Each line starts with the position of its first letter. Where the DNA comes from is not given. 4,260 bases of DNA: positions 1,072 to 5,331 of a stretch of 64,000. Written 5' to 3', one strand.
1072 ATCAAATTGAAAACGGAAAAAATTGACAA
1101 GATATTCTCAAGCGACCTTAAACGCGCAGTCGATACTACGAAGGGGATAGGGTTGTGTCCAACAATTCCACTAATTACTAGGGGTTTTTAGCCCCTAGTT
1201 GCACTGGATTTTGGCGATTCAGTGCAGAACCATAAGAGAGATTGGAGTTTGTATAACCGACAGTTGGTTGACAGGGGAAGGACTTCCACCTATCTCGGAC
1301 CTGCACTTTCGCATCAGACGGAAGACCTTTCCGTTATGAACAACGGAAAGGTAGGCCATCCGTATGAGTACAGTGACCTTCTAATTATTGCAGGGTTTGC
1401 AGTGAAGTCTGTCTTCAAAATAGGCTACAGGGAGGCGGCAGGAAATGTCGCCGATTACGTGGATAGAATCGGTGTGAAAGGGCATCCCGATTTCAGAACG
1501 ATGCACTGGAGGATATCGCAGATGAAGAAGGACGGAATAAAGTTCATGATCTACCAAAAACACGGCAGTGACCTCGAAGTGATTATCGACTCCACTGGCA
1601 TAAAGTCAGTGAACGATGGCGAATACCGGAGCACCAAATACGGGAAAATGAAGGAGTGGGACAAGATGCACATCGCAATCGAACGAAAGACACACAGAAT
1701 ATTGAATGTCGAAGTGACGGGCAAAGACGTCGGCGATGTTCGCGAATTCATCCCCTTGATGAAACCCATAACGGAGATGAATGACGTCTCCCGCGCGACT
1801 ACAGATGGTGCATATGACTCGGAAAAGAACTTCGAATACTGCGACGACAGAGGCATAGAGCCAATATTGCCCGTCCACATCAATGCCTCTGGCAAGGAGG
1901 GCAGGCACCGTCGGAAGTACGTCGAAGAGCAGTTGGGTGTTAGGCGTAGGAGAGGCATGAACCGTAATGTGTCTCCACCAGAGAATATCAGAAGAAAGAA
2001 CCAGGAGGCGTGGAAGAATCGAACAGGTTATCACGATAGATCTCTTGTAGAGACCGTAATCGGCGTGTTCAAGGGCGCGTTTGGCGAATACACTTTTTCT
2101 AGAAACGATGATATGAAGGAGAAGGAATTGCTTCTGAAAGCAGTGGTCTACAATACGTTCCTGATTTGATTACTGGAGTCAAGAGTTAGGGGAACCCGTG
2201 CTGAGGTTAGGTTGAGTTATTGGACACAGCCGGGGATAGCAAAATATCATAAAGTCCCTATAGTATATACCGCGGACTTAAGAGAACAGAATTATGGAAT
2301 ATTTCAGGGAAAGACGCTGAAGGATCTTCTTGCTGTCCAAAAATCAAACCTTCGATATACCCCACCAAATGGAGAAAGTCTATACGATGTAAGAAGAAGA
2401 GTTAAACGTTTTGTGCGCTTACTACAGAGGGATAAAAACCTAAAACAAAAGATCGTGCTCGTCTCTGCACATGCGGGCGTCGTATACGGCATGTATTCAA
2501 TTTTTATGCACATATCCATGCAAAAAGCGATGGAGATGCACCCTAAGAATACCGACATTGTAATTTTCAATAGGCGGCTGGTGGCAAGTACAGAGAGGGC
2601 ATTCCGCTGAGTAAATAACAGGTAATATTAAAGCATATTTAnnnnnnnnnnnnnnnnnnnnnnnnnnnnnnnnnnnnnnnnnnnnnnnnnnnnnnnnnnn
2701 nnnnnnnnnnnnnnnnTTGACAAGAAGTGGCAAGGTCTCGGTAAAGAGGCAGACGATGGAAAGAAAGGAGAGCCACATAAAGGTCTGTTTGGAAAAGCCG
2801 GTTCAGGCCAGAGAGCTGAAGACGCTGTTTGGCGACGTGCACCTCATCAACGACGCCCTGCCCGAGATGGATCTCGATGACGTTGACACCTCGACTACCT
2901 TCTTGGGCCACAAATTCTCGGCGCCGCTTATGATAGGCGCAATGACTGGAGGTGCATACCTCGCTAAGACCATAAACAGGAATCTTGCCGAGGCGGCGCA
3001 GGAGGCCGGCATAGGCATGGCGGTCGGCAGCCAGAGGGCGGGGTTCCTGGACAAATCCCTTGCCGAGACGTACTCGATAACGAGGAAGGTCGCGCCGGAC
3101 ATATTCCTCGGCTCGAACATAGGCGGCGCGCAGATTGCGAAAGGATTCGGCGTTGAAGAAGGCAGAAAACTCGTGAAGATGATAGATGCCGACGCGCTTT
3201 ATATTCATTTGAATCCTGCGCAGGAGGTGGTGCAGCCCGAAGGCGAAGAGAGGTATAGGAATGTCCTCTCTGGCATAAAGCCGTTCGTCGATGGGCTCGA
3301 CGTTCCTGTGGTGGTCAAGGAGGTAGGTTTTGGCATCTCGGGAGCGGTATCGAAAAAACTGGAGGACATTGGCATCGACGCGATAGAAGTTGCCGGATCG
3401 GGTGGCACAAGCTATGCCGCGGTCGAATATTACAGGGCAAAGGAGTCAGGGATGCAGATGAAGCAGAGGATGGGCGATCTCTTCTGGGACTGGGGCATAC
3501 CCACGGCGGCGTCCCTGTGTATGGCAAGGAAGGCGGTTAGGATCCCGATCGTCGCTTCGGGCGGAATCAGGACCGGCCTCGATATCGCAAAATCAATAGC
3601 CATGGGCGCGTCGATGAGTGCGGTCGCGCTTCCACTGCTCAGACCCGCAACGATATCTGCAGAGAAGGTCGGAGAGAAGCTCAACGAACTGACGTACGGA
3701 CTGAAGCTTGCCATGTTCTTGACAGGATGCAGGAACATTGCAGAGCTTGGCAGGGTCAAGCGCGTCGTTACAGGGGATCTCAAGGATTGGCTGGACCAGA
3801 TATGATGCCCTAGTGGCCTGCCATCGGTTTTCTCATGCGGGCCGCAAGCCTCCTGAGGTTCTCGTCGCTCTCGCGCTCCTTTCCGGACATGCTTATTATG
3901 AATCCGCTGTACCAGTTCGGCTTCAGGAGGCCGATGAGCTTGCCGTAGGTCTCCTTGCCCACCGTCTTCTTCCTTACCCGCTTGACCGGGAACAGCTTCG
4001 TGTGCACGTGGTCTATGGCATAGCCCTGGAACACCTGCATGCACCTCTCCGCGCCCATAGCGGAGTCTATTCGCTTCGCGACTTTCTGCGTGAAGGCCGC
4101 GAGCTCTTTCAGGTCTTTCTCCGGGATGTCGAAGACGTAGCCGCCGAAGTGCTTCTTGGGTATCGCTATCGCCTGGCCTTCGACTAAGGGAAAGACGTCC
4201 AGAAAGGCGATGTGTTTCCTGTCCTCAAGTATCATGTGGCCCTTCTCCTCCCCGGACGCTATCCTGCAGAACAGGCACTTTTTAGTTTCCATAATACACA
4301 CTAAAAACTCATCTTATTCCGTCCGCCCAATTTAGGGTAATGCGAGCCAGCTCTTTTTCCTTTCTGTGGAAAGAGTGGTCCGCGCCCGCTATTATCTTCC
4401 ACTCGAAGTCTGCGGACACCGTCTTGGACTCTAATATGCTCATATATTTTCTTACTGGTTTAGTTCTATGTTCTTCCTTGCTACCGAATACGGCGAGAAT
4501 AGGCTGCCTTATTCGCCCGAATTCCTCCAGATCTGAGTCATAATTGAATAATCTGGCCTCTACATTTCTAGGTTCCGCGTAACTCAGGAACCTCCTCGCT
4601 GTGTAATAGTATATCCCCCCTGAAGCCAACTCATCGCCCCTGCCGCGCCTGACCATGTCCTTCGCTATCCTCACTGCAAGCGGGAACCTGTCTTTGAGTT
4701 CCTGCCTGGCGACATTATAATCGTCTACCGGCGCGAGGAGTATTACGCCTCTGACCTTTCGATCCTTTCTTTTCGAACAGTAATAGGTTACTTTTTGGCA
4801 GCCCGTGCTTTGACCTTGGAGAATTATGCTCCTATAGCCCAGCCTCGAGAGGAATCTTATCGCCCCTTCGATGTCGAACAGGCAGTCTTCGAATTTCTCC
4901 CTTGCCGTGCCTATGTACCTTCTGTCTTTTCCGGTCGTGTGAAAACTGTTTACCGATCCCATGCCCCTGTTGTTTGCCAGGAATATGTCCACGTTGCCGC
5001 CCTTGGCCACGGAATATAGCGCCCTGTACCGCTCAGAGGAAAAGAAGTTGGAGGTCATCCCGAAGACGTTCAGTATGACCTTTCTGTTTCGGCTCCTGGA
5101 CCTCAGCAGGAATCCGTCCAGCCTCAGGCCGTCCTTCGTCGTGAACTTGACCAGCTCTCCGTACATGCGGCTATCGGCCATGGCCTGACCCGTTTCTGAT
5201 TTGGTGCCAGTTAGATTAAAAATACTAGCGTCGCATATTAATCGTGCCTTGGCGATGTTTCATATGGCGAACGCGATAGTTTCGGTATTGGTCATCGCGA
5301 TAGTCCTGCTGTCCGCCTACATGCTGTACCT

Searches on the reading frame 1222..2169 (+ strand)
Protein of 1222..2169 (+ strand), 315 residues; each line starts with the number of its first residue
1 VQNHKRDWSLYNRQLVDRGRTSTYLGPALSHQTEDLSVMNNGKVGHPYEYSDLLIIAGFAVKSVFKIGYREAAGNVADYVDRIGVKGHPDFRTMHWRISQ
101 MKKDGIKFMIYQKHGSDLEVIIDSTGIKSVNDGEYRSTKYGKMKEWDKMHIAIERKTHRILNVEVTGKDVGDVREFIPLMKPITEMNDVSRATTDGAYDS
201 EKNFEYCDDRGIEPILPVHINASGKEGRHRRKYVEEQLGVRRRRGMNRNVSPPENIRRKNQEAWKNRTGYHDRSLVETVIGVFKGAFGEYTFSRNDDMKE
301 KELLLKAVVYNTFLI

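Call 83: search_protein_families(library=pfam, proteins=[window:1222-2169:+], max_evalue=0.001)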
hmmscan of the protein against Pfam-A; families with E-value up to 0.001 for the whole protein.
window:1222-2169:+ (315 aa): 2 families
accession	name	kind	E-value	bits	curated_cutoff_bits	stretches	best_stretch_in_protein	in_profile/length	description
PF01609.27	DDE_Tnp_1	-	8.7e-21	75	23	1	118-311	5-199/200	Transposase DDE domain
PF13737.12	DDE_Tnp_1_5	-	2.5e-11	44.5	28.1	1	17-131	2-111/112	Transposase DDE domain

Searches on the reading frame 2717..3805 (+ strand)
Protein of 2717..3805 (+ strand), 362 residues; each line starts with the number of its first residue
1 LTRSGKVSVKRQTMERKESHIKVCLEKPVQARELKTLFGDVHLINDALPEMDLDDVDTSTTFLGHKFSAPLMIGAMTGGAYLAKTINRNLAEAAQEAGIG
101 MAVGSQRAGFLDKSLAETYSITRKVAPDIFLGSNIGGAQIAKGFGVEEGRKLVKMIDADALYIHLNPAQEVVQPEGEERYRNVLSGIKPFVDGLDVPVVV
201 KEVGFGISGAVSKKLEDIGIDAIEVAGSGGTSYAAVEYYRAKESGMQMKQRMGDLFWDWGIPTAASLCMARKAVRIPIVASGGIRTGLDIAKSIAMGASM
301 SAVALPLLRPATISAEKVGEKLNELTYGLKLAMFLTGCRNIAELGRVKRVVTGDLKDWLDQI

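Call 83: search_protein_families(library=pfam, proteins=[window:2717-3805:+], max_evalue=0.001)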
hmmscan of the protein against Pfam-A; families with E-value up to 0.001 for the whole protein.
window:2717-3805:+ (362 aa): 5 families
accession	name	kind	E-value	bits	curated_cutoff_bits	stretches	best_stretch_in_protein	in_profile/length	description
PF01070.24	FMN_dh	-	1.4e-25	90.5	24.9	2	187-346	210-345/350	FMN-dependent dehydrogenase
PF01645.23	Glu_synthase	-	7.2e-08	32.4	20.4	1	195-303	204-303/369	Conserved region in glutamate synthase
PF00478.31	IMPDH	-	5.8e-06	26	25.6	1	269-300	201-232/345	IMP dehydrogenase / GMP reductase domain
PF01180.27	DHO_dh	-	4.4e-05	23.2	27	1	272-324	235-289/291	Dihydroorotate dehydrogenase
PF03060.21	NMO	-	0.00017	21.5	28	1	269-307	187-225/331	Nitronate monooxygenase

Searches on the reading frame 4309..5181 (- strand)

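Call 83: search_protein_families(library=pfam, proteins=[window:4309-5181:-], max_evalue=0.001)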
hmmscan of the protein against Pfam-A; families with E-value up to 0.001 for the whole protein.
window:4309-5181:- (290 aa): 4 families
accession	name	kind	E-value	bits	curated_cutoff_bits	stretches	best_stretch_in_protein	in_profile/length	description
PF08538.16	DUF1749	-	1.7e-18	67.2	24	1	104-280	87-287/299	Protein of unknown function (DUF1749)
PF12146.15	Hydrolase_4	-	2.8e-05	24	27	1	48-158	16-116/239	Serine aminopeptidase, S33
PF00561.26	Abhydrolase_1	-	9.2e-05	22.7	25.8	1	97-155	52-106/245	alpha/beta hydrolase fold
PF12048.14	DUF3530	-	0.00028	20.7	29.8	1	103-167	181-245/310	Protein of unknown function (DUF3530)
